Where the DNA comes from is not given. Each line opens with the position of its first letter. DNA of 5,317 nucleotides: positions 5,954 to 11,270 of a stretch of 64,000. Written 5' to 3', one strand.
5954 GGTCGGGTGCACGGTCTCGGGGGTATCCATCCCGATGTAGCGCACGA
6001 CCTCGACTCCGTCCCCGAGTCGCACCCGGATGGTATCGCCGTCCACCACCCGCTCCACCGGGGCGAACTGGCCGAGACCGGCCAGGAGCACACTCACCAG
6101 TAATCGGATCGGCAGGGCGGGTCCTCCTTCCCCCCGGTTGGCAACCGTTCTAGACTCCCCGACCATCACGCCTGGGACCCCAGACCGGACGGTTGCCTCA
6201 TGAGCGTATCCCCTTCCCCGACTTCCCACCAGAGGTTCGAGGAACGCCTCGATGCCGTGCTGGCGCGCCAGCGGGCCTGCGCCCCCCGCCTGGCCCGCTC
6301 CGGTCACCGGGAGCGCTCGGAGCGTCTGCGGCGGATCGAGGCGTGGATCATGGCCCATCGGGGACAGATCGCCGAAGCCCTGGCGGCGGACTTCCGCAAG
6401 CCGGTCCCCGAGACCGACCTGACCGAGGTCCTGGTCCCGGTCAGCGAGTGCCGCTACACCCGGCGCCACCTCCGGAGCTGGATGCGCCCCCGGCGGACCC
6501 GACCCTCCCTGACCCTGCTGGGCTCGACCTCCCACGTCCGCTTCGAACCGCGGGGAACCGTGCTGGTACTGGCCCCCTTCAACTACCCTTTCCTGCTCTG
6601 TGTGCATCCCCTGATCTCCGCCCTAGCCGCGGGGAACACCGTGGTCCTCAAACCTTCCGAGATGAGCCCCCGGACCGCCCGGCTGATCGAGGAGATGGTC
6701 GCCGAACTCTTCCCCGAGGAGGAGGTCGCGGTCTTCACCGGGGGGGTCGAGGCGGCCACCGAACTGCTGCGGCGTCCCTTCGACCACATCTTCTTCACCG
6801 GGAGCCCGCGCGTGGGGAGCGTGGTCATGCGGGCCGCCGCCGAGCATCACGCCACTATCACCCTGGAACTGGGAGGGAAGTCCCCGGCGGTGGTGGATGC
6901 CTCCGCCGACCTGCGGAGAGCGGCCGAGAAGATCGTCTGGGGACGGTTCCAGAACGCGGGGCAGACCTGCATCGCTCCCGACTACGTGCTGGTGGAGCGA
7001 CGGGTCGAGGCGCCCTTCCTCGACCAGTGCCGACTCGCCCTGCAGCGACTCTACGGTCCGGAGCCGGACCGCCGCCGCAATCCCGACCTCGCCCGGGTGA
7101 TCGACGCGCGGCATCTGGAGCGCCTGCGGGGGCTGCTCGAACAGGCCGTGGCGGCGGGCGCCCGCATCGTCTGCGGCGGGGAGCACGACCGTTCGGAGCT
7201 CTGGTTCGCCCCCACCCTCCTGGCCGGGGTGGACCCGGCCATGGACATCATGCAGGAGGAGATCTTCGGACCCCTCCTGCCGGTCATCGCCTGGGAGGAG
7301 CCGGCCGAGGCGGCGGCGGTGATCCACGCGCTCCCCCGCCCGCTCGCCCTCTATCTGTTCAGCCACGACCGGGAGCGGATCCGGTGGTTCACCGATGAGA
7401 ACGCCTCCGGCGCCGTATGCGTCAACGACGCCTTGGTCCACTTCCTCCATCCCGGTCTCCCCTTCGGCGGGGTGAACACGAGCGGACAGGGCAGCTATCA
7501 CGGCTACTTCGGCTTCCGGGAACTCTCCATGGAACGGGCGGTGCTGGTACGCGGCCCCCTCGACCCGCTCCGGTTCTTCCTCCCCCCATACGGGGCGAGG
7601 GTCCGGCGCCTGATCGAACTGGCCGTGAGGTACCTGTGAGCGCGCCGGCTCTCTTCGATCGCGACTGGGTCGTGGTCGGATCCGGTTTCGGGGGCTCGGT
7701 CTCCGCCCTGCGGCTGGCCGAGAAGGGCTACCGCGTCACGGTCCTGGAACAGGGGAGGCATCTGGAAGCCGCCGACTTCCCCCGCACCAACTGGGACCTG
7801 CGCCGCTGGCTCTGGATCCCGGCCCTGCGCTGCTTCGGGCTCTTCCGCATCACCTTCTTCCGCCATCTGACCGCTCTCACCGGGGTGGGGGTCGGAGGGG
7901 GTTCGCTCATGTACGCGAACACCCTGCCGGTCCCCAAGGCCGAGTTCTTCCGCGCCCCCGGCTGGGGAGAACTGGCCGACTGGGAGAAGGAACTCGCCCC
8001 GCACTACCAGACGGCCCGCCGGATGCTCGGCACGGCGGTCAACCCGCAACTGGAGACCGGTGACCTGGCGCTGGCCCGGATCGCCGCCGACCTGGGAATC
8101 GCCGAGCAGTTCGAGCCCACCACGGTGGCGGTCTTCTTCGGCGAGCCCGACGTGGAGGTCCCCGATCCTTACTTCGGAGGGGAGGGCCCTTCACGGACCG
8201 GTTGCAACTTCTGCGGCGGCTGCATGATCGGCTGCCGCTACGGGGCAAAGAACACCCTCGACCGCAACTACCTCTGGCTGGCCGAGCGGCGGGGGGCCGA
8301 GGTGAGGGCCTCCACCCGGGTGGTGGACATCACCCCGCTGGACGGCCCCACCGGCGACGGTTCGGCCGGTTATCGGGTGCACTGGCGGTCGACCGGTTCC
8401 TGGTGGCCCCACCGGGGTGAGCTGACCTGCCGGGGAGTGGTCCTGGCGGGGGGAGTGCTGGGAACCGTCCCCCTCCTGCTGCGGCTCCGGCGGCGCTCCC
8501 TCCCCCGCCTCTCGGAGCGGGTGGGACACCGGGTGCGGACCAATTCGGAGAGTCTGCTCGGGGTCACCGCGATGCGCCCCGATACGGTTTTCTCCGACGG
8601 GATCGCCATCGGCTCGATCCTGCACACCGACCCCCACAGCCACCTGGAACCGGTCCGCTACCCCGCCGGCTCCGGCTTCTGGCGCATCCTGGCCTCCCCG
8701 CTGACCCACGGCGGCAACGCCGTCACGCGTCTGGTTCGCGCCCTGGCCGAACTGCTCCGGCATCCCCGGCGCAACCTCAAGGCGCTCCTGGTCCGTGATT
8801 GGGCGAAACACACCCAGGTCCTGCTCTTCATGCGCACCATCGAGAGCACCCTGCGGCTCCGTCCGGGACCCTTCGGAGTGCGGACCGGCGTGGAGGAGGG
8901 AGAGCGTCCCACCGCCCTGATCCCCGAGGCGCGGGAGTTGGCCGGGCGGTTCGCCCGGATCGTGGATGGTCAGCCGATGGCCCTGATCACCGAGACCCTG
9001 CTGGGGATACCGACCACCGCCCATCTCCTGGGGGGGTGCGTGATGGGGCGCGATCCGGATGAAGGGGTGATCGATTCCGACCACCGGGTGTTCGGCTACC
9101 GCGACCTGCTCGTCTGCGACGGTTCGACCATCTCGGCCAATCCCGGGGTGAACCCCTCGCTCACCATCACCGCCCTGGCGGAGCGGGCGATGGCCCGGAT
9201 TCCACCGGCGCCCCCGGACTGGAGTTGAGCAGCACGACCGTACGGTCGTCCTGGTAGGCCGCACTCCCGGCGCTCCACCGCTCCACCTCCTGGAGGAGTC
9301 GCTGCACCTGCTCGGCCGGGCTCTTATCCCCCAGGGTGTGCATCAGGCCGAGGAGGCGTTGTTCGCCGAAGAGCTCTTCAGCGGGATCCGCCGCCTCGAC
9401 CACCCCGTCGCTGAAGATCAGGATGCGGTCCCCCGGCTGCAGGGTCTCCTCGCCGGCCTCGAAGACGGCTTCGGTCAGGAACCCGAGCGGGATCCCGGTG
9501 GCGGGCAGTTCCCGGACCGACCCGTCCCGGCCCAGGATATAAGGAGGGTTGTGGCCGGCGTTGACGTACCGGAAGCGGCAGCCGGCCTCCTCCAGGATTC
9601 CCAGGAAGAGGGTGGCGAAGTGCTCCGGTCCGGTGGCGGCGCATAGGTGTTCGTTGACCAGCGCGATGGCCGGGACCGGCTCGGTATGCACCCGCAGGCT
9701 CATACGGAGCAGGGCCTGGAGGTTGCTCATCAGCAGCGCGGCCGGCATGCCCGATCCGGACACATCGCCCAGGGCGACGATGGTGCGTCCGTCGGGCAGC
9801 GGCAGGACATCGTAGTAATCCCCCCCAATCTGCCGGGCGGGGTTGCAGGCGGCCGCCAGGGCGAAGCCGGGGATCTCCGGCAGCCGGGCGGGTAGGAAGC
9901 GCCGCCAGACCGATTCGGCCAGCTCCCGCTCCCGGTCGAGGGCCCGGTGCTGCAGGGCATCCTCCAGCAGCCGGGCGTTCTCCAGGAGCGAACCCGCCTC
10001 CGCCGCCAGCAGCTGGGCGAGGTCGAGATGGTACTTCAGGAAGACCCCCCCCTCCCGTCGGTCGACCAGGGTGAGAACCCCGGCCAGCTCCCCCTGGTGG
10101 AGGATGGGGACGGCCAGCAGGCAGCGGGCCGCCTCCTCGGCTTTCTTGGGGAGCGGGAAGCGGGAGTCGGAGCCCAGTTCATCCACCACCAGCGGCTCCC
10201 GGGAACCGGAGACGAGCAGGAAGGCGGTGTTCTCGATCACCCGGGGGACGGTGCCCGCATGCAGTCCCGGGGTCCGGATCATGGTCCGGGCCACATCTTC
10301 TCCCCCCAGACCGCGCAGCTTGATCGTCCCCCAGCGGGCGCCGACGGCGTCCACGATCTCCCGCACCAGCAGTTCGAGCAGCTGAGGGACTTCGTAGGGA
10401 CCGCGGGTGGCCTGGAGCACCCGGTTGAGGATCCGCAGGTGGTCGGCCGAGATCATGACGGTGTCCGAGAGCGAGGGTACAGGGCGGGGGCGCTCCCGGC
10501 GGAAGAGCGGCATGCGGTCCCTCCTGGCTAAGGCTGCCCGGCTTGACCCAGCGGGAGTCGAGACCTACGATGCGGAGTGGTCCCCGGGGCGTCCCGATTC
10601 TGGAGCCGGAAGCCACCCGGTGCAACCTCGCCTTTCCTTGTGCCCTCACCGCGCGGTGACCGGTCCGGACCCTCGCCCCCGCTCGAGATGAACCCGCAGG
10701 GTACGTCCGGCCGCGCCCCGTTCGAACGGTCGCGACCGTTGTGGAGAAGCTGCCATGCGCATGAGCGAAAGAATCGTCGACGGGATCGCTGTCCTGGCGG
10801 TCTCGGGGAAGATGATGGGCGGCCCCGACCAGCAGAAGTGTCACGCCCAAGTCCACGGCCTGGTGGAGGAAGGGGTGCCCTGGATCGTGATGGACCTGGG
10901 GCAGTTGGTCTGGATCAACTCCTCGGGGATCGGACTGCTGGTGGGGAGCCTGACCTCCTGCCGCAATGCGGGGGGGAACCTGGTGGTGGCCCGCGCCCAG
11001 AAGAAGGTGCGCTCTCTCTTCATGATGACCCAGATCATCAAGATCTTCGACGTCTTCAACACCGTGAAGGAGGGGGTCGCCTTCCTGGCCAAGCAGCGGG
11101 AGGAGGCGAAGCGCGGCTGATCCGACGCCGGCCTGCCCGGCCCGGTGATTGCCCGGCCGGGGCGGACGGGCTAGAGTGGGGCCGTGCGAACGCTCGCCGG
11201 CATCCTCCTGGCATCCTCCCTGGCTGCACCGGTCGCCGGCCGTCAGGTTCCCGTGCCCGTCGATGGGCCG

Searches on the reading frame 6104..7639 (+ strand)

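Call 51: search_protein_families(library=pfam, proteins=[window:6104-7639:+], max_evalue=0.0001)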
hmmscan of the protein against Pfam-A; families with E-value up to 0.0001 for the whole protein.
window:6104-7639:+ (511 aa): 1 family
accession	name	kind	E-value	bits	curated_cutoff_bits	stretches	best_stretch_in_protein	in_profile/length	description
PF00171.27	Aldedh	-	5.2e-93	312.5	23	1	47-475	29-456/461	Aldehyde dehydrogenase family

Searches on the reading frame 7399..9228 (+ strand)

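Call 51: search_protein_families(library=pfam, proteins=[window:7399-9228:+], max_evalue=0.0001)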
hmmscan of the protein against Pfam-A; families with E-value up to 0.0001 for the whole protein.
window:7399-9228:+ (609 aa): 4 families
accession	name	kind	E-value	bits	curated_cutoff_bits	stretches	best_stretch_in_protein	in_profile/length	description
PF05199.19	GMC_oxred_C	-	2.3e-16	61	24.6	1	538-594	83-139/139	GMC oxidoreductase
PF01266.30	DAO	-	1.6e-08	35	27.9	1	89-122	1-34/353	FAD dependent oxidoreductase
PF13450.12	NAD_binding_8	-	4.9e-07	30.4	21.9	1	92-122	1-31/68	NAD(P)-binding Rossmann-like domain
PF00890.30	FAD_binding_2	-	2.4e-05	24.2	20.4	1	89-121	1-33/414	FAD binding domain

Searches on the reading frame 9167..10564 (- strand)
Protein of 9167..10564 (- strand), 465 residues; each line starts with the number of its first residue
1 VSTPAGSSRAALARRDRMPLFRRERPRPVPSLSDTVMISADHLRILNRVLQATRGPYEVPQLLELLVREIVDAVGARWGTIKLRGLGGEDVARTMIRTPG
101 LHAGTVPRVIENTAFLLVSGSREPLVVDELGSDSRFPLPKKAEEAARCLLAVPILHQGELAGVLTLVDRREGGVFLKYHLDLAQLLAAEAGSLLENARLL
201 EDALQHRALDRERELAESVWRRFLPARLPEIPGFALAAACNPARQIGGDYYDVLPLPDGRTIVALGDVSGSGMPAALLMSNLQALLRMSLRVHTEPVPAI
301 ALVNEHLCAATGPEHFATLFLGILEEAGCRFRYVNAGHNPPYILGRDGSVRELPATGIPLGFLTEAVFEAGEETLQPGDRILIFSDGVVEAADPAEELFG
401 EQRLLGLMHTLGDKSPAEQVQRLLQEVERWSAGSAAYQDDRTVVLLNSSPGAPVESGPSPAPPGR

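Call 51: search_protein_families(library=pfam, proteins=[window:9167-10564:-], max_evalue=0.0001)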
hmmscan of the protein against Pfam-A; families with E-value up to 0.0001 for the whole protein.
window:9167-10564:- (465 aa): 4 families
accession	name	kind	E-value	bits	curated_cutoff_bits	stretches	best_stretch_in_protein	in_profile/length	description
PF07228.17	SpoIIE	-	1.7e-47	162.3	25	1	257-446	1-189/192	Stage II sporulation protein E (SpoIIE)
PF01590.32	GAF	-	9e-11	42.9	22.4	1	61-191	4-130/133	GAF domain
PF13185.12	GAF_2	-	1.4e-09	38.7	28.6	1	59-195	4-136/136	GAF domain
PF13492.12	GAF_3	-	1.5e-05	25.8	27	1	59-196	2-129/129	GAF domain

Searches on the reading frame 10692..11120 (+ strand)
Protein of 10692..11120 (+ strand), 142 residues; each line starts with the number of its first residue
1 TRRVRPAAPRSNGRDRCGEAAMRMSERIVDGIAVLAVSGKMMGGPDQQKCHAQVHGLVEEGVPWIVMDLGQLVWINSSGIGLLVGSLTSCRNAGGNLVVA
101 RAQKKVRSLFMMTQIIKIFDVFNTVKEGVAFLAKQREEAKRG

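Call 52: search_protein_families(library=pfam, proteins=[window:10692-11120:+], max_evalue=0.0001)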
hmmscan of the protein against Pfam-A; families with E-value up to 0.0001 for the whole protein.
window:10692-11120:+ (142 aa): 2 families
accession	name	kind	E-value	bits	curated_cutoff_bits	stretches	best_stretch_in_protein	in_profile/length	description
PF01740.26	STAS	-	2.7e-11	43.6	22.6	1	28-127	6-105/106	STAS domain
PF13466.11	STAS_2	-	7.2e-06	26.5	29.2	1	47-111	12-75/80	STAS domain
